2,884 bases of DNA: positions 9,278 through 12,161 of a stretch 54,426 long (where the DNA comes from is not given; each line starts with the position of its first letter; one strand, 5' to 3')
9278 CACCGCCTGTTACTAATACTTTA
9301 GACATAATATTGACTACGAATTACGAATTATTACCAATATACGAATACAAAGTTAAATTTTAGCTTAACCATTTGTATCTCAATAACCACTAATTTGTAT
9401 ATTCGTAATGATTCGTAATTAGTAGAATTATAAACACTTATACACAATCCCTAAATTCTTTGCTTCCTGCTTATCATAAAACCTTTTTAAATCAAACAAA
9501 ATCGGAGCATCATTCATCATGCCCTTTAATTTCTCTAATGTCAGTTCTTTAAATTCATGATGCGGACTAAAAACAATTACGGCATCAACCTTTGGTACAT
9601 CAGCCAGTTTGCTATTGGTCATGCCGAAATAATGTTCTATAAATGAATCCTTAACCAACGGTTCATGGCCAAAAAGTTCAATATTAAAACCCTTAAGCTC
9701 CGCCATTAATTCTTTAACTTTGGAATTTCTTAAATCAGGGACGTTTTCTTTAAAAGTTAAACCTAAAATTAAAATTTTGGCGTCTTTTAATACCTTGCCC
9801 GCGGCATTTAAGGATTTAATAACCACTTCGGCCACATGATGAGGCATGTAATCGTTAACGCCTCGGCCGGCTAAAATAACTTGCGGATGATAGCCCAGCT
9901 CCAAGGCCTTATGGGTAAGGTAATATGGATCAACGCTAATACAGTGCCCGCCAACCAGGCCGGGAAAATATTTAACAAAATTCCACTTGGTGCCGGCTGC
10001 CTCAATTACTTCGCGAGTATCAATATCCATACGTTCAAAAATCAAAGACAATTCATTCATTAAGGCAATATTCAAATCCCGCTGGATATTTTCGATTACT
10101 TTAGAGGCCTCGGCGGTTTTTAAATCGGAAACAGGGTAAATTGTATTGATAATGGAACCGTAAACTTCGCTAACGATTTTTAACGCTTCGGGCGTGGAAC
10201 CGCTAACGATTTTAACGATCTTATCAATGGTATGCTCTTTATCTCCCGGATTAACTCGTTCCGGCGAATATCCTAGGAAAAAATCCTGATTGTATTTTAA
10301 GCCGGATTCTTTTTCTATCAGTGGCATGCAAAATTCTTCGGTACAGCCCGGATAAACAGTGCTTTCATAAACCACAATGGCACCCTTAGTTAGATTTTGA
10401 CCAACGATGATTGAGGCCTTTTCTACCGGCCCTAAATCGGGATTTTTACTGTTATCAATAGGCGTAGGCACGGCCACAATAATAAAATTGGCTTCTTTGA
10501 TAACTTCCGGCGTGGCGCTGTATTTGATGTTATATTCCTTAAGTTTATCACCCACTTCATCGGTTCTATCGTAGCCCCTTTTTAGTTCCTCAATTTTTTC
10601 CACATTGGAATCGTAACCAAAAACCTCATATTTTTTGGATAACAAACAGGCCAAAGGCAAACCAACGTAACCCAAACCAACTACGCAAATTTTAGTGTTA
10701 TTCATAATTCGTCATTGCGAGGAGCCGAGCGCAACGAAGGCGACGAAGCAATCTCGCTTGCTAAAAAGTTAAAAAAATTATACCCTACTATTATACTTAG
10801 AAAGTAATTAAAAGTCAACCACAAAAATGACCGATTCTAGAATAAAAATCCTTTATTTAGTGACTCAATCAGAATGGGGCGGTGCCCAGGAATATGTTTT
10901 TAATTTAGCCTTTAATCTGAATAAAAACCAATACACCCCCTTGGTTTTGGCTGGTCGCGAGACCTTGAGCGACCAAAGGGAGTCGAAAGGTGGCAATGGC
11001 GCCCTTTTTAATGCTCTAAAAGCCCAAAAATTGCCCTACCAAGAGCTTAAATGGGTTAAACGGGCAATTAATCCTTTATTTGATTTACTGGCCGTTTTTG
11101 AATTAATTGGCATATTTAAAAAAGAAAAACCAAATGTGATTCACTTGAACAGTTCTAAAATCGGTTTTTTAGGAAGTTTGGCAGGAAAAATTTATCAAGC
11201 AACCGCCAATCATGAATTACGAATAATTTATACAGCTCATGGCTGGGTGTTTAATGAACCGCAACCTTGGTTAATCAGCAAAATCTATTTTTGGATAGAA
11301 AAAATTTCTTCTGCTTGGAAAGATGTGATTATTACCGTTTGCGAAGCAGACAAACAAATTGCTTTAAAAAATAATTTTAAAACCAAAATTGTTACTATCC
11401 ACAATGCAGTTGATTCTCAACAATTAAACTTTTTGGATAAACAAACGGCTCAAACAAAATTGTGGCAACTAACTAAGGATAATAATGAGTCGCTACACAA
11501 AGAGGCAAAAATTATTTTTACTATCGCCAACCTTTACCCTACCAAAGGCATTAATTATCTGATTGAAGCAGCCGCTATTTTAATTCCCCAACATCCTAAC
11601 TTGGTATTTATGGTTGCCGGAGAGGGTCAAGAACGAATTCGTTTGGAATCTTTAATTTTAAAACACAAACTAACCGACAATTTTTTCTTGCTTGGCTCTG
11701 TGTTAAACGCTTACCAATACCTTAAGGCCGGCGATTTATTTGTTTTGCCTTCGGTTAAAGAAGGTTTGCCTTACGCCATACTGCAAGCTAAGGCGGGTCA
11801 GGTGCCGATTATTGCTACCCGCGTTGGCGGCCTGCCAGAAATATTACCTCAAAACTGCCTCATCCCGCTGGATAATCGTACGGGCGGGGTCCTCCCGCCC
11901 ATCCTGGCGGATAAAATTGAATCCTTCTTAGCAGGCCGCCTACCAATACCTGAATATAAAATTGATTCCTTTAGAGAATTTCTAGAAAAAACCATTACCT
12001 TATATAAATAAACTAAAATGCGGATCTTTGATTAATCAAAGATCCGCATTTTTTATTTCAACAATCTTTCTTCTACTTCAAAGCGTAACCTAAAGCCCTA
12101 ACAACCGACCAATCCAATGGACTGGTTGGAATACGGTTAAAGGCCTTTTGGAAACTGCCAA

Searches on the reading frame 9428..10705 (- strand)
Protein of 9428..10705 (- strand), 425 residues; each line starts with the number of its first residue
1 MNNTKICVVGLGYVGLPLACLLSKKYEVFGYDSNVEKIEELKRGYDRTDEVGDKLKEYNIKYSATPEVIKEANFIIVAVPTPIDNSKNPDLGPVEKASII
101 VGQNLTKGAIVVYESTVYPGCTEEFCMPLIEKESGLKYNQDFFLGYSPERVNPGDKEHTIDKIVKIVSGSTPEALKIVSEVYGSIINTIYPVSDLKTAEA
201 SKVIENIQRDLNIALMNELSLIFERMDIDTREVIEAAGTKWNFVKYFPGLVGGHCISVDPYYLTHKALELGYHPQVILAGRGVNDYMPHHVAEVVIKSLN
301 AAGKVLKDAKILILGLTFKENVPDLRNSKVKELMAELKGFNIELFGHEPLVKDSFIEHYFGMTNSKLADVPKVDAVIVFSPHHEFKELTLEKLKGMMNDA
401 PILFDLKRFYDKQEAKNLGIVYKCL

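Call 37: search_protein_families(library=pfam, proteins=[window:9428-10705:-], max_evalue=0.00001)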
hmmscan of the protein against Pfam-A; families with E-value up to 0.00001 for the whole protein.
window:9428-10705:- (425 aa): 4 families
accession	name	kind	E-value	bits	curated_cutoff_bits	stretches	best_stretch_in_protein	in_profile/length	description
PF03721.20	UDPG_MGDP_dh_N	-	4.9e-32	111.5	27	1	5-179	2-185/187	UDP-glucose/GDP-mannose dehydrogenase family, NAD binding domain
PF00984.24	UDPG_MGDP_dh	-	9.2e-25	87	25.4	1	196-285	1-93/94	UDP-glucose/GDP-mannose dehydrogenase family, central domain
PF03720.21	UDPG_MGDP_dh_C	-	3.1e-23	82.5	30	1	312-411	1-102/103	UDP-glucose/GDP-mannose dehydrogenase family, UDP binding domain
PF03446.21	NAD_binding_2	-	6.1e-06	26.8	21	0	5-126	1-104/161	NAD binding domain of 6-phosphogluconate dehydrogenase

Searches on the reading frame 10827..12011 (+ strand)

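Call 37: search_protein_families(library=pfam, proteins=[window:10827-12011:+], max_evalue=0.00001)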
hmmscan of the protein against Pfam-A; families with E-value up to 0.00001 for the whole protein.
window:10827-12011:+ (394 aa): 4 families
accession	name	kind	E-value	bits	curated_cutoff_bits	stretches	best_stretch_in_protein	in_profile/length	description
PF00534.26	Glycos_transf_1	-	8.4e-27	94.2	26.4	1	220-342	8-133/172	Glycosyl transferases group 1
PF13692.12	Glyco_trans_1_4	-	4.7e-24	85.7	27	1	228-347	2-125/142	Glycosyl transferases group 1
PF13439.12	Glyco_transf_4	-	5.5e-19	69.3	28.5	1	17-198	1-169/170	Glycosyltransferase Family 4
PF13579.12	Glyco_trans_4_4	-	2.8e-10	41.2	29.7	1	18-193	1-157/158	Glycosyl transferase 4-like domain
